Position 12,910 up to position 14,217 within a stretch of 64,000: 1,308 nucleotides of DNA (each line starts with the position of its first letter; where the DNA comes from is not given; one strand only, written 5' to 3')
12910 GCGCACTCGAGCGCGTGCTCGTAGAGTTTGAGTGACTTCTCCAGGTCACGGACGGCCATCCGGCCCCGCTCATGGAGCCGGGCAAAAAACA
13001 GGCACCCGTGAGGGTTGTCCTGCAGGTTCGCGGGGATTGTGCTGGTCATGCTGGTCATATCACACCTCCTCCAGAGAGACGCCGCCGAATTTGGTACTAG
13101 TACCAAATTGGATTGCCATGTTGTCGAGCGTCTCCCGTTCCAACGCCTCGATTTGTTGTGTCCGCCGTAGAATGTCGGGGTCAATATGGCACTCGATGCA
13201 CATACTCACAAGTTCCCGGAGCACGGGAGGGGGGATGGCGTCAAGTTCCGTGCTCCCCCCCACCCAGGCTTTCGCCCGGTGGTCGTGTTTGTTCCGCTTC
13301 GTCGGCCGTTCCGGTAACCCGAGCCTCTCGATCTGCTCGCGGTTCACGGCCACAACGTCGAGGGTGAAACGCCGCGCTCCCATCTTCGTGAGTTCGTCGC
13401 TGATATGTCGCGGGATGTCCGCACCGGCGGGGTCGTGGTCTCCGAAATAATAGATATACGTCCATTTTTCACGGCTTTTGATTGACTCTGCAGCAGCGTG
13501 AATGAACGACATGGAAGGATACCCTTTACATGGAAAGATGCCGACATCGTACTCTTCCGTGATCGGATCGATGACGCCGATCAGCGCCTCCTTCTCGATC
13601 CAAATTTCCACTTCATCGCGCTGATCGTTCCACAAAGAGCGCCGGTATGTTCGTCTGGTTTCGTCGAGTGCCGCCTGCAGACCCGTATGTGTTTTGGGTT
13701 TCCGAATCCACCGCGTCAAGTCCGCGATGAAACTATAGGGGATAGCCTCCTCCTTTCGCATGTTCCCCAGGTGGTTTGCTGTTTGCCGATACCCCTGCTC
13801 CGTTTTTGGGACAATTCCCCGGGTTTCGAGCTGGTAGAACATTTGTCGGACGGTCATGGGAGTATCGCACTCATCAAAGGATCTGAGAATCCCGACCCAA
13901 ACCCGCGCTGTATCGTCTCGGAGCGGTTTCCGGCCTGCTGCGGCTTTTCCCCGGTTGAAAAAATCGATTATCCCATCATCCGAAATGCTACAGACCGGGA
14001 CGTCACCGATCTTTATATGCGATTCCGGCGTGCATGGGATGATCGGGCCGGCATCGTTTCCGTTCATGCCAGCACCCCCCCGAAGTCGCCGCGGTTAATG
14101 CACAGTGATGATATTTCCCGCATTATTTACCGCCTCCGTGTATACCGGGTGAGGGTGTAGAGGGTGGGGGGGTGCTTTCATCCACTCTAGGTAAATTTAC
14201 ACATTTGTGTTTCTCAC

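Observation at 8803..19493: ~10.7 kb integrated plasmid/virus-like element inserted at the gatC operon promoter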

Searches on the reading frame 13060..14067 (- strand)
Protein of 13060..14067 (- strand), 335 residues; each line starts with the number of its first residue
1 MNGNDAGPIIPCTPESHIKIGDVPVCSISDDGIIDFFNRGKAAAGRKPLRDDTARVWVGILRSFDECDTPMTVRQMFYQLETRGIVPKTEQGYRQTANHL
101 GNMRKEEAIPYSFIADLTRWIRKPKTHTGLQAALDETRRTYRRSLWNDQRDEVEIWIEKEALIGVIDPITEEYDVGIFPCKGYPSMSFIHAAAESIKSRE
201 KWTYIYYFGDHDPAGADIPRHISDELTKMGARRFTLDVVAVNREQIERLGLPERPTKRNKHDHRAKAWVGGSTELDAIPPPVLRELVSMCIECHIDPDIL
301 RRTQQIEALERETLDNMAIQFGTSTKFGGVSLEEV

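Call 7: search_protein_families(library=pfam, proteins=[window:13060-14067:-], max_evalue=0.1)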
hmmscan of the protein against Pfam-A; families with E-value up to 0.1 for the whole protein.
window:13060-14067:- (335 aa): 1 family
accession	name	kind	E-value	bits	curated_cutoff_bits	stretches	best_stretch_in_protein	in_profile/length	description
PF25213.1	HVO_A0261_N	-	0.076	13.3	35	0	122-146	22-46/86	HVO_A0261 N-terminal domain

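Call 8: search_protein_families(library=phrogs, proteins=[window:13060-14067:-], max_evalue=0.01)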
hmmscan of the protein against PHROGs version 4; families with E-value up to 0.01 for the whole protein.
window:13060-14067:- (335 aa): 1 family
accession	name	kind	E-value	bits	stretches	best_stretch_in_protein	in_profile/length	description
phrog_6247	-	DNA, RNA and nucleotide metabolism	2.4e-57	195.5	1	68-323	33-294/303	DNA topoisomerase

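Call 9: search_protein_families(library=ncbifam, proteins=[window:13060-14067:-], max_evalue=0.01)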
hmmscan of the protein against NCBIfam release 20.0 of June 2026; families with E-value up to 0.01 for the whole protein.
window:13060-14067:- (335 aa): 0 families

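Call 21: search_dna_similar(query=window:13060-14067:-, collection=phages, mode=protein, max_rows=25)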
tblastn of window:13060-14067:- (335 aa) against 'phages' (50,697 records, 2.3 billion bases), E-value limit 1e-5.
Records with a match: 83; places in all: 83; records where one place covers at least 80% of the query: 8.
Best place of each record, by identity: <60% 83.
By first word of the organism name: Pseudomonas 19; Xylella 6; Salmonella 6; Flavobacterium 6; Brevundimonas 5; Cellulophaga 5; Xanthomonas 4; Roseobacter 4; Microbacterium 3; Bacteroides 2; and 16 more.
By host as written in the record: - 7; Pseudomonas aeruginosa 6; Xylella fastidiosa 4; Roseobacter denitrificans OCh114 4; Microbacterium foliorum NRRL B-24224 3; Pseudomonas aeruginosa PA14 3; Pseudomonas sp. 3; Salmonella enterica Hadar 2; and 39 more.
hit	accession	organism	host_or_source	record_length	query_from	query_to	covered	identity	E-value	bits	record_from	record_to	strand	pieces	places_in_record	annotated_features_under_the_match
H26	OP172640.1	Alistipes phage AS73P1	Alistipes shahii DA73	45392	47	314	80%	31.1%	7e-28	120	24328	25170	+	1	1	hypothetical protein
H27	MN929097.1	Parabacteroides phage PDS1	Parabacteroides distasonis APCS2/PD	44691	71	326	76%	32.4%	2e-19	120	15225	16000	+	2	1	DNA primase | DNA topoisomerase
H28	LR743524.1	Xylella phage Bacata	Phage obtained on X. albilineans after ...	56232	59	296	71%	34.7%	3e-32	132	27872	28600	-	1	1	hypothetical protein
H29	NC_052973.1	Xylella phage Bacata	Phage obtained on X. albilineans after ...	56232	59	296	71%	34.7%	3e-32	132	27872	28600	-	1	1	DNA topoisomerase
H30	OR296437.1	Bacteroides phage C1_85S2P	Bacteroides uniformis MB20-85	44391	71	326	76%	32.0%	1e-25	113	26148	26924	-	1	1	hypothetical protein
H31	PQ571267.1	Bacteroides phage BKO1-3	Bacteroides koreensis HM3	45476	71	326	76%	32.0%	1e-25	113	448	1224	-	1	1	DNA topoisomerase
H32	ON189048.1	Xanthomonas phage Seregon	-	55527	59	296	71%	34.3%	1e-31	130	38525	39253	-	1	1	hypothetical protein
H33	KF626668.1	Xylella phage Salvo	Xylella fastidiosa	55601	59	296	71%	34.3%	2e-31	130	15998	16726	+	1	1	hypothetical protein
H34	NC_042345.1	Xylella phage Salvo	Xylella fastidiosa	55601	59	296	71%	34.3%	2e-31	130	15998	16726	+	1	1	DNA topoisomerase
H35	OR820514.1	Xanthomonas phage AhaSv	Xanthomonas campestris pv. campestris ...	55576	59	296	71%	33.9%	5e-31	129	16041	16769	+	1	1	DNA topoisomerase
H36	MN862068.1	Brevundimonas phage vB_BsubS-Delta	Brevundimonas subvibrioides ATCC 15264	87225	60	299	72%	33.3%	8e-27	117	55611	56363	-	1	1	DNA topoisomerase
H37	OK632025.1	Elizabethkingia phage TCUEAP2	Elizabethkingia anophelis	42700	71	321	75%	31.8%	3e-29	124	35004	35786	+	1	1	DNA topoisomerase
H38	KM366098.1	Salmonella phage BP12C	Salmonella enterica Hadar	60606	71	321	75%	31.7%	5e-26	114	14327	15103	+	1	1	hypothetical protein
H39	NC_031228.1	Salmonella phage BP12C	Salmonella enterica Hadar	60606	71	321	75%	31.7%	5e-26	114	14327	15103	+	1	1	DNA topoisomerase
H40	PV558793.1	Variovorax phage VCLv21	Variovorax sp. CL14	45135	71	296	67%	35.0%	4e-28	120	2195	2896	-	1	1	record has no annotation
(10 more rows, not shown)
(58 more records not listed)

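Call 22: search_solved_structures(query=window:13060-14067:-, max_evalue=1, show_alignments=2)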
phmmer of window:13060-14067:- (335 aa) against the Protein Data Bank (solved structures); distinct sequences matched with E-value up to 1: 1.
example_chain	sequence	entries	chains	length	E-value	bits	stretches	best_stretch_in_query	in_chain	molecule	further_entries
3vol_A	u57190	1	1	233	0.11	14.7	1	228-269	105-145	Aerotaxis transducer Aer2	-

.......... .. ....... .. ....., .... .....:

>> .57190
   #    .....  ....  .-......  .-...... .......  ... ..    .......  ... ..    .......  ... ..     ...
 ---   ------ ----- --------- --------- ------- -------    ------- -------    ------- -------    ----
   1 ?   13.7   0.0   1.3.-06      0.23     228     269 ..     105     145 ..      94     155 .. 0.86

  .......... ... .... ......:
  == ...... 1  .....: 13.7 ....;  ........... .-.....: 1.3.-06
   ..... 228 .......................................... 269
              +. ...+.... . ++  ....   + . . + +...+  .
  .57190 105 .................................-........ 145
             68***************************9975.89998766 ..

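Call 66: find_homologous_proteins(query=window:13060-14067:-, max_evalue=1e-8)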
Query window:13060-14067:- (335 aa): 1103 proteins with E <= 1e-8 among 3632 candidates; the best 120 are listed.
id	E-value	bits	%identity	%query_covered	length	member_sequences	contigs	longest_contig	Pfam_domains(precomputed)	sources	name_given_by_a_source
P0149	6.8e-230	780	100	100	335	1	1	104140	-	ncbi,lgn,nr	ncbi:MAG: hypothetical protein JXA08_05080 [Methanomicrobiaceae archaeon]|nr:hypothetical protein [M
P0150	4.4e-138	478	65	94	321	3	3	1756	-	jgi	-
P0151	4.8e-137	475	64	96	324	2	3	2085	-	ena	-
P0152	6.4e-105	369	55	95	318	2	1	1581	-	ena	-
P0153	4.8e-104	366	55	93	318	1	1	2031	-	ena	-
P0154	3.9e-103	363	55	93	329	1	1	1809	-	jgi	jgi:hypothetical protein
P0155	1.9e-100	354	54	94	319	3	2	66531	-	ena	-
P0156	1.2e-99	352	53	93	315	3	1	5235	-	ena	-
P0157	3.7e-98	347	55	91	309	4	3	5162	-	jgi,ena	jgi:hypothetical protein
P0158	1.3e-96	342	54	94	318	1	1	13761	-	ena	-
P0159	2.1e-96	341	54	94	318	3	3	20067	-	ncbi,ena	-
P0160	3.4e-83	298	48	92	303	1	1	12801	-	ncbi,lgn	-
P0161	2.9e-82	295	52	84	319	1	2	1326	-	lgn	-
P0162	5.9e-81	290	56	78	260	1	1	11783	-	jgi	jgi:hypothetical protein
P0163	6.2e-81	290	49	89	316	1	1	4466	-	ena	-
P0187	2.7e-75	272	56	70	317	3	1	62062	-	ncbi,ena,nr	nr:hypothetical protein [Methanoregula sp.]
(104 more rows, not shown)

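Call 69: find_encoding_contigs(protein=P0155, flank=10000, max_places=2)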
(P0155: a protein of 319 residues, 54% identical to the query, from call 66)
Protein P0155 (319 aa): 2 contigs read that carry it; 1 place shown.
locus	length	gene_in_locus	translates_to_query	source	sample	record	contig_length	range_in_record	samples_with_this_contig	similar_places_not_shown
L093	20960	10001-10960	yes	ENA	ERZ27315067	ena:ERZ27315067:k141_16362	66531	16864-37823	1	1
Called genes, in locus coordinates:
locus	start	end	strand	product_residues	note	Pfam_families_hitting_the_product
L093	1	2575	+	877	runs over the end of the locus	PF01507:PAPS_reduct, PF00155:Aminotran_1_2 (weak), PF00266:Aminotran_5, PF01053:Cys_Met_Meta_PP (faint), PF01041:DegT_DnrJ_EryC1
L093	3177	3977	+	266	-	PF02110:HK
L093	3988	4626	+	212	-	PF02581:TMP-TENI, PF03060:NMO (weak)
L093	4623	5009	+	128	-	PF13298:LigD_N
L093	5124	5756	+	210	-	-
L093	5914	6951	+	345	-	PF00989:PAS, PF08448:PAS_4 (faint), PF13188:PAS_8, PF13426:PAS_9, PF08447:PAS_3 (faint), PF00989:PAS (weak), PF13426:PAS_9 (weak)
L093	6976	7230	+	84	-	-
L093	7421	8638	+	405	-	PF00589:Phage_integrase, PF12773:DZR (weak), PF13240:Zn_Ribbon_1 (weak)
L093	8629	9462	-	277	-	-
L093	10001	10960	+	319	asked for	-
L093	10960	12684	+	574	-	-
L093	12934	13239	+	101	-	PF26457:DUF8136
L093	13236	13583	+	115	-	-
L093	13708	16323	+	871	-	-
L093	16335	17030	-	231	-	-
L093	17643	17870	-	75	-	-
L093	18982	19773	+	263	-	-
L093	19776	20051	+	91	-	-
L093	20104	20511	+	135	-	-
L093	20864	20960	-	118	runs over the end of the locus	-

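Call 70: find_encoding_contigs(protein=P0187, flank=10000, max_places=2)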
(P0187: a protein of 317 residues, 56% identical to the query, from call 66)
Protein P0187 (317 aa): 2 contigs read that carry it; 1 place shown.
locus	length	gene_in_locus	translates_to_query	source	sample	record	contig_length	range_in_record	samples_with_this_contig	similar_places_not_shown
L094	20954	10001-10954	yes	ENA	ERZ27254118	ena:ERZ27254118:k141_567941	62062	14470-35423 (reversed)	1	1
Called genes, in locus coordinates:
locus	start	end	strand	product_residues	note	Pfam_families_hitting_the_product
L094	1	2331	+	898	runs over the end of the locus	PF00270:DEAD, PF04851:ResIII, PF00271:Helicase_C, PF19306:WHD_Lhr, PF08494:DEAD_assoc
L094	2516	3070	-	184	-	PF00352:TBP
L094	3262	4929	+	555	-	PF00501:AMP-binding, PF13193:AMP-binding_C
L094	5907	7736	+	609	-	PF00501:AMP-binding, PF13193:AMP-binding_C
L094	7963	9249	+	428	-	PF00589:Phage_integrase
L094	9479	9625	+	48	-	-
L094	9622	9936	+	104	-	-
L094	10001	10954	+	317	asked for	-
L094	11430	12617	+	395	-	-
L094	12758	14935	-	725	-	PF00437:T2SSE, PF23989:PilB3_C (weak)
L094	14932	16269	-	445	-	PF00801:PKD, PF18911:PKD_4, PF00801:PKD, PF18911:PKD_4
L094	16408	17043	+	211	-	-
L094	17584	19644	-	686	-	PF00801:PKD, PF18911:PKD_4, PF00801:PKD, PF18911:PKD_4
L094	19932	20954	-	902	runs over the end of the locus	PF00528:BPD_transp_1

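Call 75: predict_structure(alignment_id=A3)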
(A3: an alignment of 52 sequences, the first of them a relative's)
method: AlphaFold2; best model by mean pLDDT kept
length: 335 residues; sequences in the alignment: 52
mean_pLDDT: 91.0   pTM: 0.85
mean pLDDT of the five models: 91.0, 90.6, 89.8, 89.5, 88.1
residues with pLDDT >= 90: 272; 70-90: 29; 50-70: 26; < 50: 8
segments of 3 or more residues with pLDDT < 50: 1-6
pLDDT, mean of each block of 10 residues (from residue 1): 46 77 95 97 97 98 95 96 96 97 95 75 81 90 92 97 94 95 95 97 98 96 98 98 97 92 91 96 97 97 95 92 64 58
secondary structure, 60 per line:
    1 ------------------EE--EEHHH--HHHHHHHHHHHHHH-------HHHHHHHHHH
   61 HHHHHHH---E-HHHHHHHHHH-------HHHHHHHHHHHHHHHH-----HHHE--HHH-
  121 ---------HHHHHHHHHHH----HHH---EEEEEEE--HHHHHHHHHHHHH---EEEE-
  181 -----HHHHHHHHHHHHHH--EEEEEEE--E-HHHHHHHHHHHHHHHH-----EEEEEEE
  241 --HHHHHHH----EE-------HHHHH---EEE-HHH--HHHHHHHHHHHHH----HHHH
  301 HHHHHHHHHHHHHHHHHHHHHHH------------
elements in order: H30-43 H51-67 H73-82 H90-105 H130-140 E151-157 H160-172 E176-179 H186-199 E202-208 H213-228 E234-240 H243-249 H263-267 E271-273 H280-292 H297-323

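Call 77: fold_search(model_id=the predicted structure, library=pdb)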
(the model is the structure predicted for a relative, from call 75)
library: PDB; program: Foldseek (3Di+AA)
matches with E <= 10: 1060; with E <= 0.001: 2
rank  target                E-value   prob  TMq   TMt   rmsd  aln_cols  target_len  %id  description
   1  1d3y_B                8.5e-04  1.00  0.28  0.32  17.1       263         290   14  STRUCTURE OF THE DNA TOPOISOMERASE VI A SUBUNIT (released 1999-11-05)
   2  9o8p_A                9.0e-04  1.00  0.31  0.30  17.6       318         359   12  CryoEM structure of M. mazei topoisomerase VI-minicircle DNA complex (released 2026-02-25)
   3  9o0g_A                1.1e-03  1.00  0.32  0.30   7.0       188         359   14  CryoEM structure of M. mazei topoisomerase VI(A-E342Q)-minicircle DNA complex in cleavage state (released 2026-02-25)
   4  9o7o_A                1.3e-03  1.00  0.32  0.30   6.8       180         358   13  CryoEM structure of M. mazei topoisomerase VI(A-E342Q)-minicircle DNA complex in asymmetric state (released 2026-02-25)
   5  1d3y_A                1.4e-03  1.00  0.31  0.35  17.9       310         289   12  STRUCTURE OF THE DNA TOPOISOMERASE VI A SUBUNIT (released 1999-11-05)
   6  9o0g_C                6.8e-03  0.97  0.31  0.29  17.6       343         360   12  CryoEM structure of M. mazei topoisomerase VI(A-E342Q)-minicircle DNA complex in cleavage state (released 2026-02-25)
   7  8jbt_B                7.6e-03  0.85  0.22  0.29  10.7       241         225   11  B12-binding domain from Chloracidobacterium thermophilum MerR family protein, anaerobic light state (released 2024-11-13)
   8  8jbt_A                2.0e-02  0.77  0.22  0.30  11.8       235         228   11  B12-binding domain from Chloracidobacterium thermophilum MerR family protein, anaerobic light state (released 2024-11-13)
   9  2i5r_A                4.4e-02  0.98  0.22  0.54   5.7       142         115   15  Structure of small Toprim domain-containing protein from B. stearothermophilus in complex with Mg2+ (released 2007-07-03)
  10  8jbs_B                4.7e-02  0.63  0.23  0.32  12.7       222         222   14  B12-binding domain from Chloracidobacterium thermophilum MerR family protein, dark state (released 2024-11-13)
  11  8jbs_A                4.9e-02  0.63  0.23  0.30  10.4       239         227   11  B12-binding domain from Chloracidobacterium thermophilum MerR family protein, dark state (released 2024-11-13)
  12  2fcj_A                5.5e-02  0.99  0.23  0.58   4.7       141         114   15  Structure of small TOPRIM domain protein from Bacillus stearothermophilus. (released 2006-01-24)
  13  5ikn_G                5.5e-02  0.82  0.21  0.15  13.3       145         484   14  Crystal Structure of the T7 Replisome in the Absence of DNA (released 2016-12-07)
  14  6n9u_F                6.5e-02  0.95  0.22  0.35   4.8       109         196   15  Structure of bacteriophage T7 lagging-strand DNA polymerase (D5A/E7A) interacting with primase domains of two gp4 subu (released 2019-03-06)
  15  7swh_B                6.5e-02  0.51  0.21  0.17  17.7       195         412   15  Crystal Structure of Putative cystathionine gamma-synthase from Burkholderia pseudomallei in Complex with PLP (released 2021-12-01)
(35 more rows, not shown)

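Call 79: search_protein_families(library=padloc, proteins=[window:13060-14067:-], max_evalue=0.01)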
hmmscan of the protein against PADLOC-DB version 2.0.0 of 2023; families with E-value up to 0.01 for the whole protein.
window:13060-14067:- (335 aa): 2 families
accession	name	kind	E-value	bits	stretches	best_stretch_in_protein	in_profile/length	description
PDLC00594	JetD3|JetD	-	8.1e-05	20.2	1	190-229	228-267/345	DUF2239; DUF2220 domain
PDLC00591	JetD3|JetD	-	0.0093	13.3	0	194-225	243-274/350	DUF2239; DUF2220 domain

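Call 92: find_related_loci(query=A3, collection=viral_contigs, flank=10000)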
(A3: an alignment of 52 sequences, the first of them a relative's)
Query A3 (335 aa) in viral_contigs; peptide patterns used: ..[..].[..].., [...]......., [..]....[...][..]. (x = any residue, [..] = any of these).
334 stretches matched a pattern; 228 encode a relative of the query (tblastn E <= 1e-3); the best 80 are kept; 80 distinct loci.
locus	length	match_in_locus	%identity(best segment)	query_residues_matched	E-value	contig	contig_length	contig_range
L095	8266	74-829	47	70-321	2e-68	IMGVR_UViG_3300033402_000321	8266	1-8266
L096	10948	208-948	45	70-317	7e-66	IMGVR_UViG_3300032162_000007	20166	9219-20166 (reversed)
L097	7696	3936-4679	49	68-315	2e-64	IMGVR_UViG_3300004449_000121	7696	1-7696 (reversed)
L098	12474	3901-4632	45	70-314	4e-63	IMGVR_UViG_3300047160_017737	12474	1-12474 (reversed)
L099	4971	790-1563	44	58-317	2e-61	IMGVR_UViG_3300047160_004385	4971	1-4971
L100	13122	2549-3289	43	67-314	9e-60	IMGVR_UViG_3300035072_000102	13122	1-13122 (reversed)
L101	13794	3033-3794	43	70-324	1e-59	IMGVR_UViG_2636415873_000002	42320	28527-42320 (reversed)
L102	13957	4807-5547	43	70-317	4e-59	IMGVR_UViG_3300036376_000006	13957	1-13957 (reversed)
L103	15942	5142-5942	41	38-317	9e-59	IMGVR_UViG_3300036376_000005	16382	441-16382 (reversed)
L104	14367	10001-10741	45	70-317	1e-58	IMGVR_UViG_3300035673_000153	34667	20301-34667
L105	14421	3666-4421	43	70-322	4e-58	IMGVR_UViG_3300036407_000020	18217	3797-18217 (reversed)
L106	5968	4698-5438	43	70-317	2e-57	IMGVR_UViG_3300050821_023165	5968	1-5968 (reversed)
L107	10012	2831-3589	43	70-326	3e-57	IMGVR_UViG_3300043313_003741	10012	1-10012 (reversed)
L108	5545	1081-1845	42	70-325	5e-57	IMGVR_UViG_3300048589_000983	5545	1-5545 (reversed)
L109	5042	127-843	44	59-298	1e-56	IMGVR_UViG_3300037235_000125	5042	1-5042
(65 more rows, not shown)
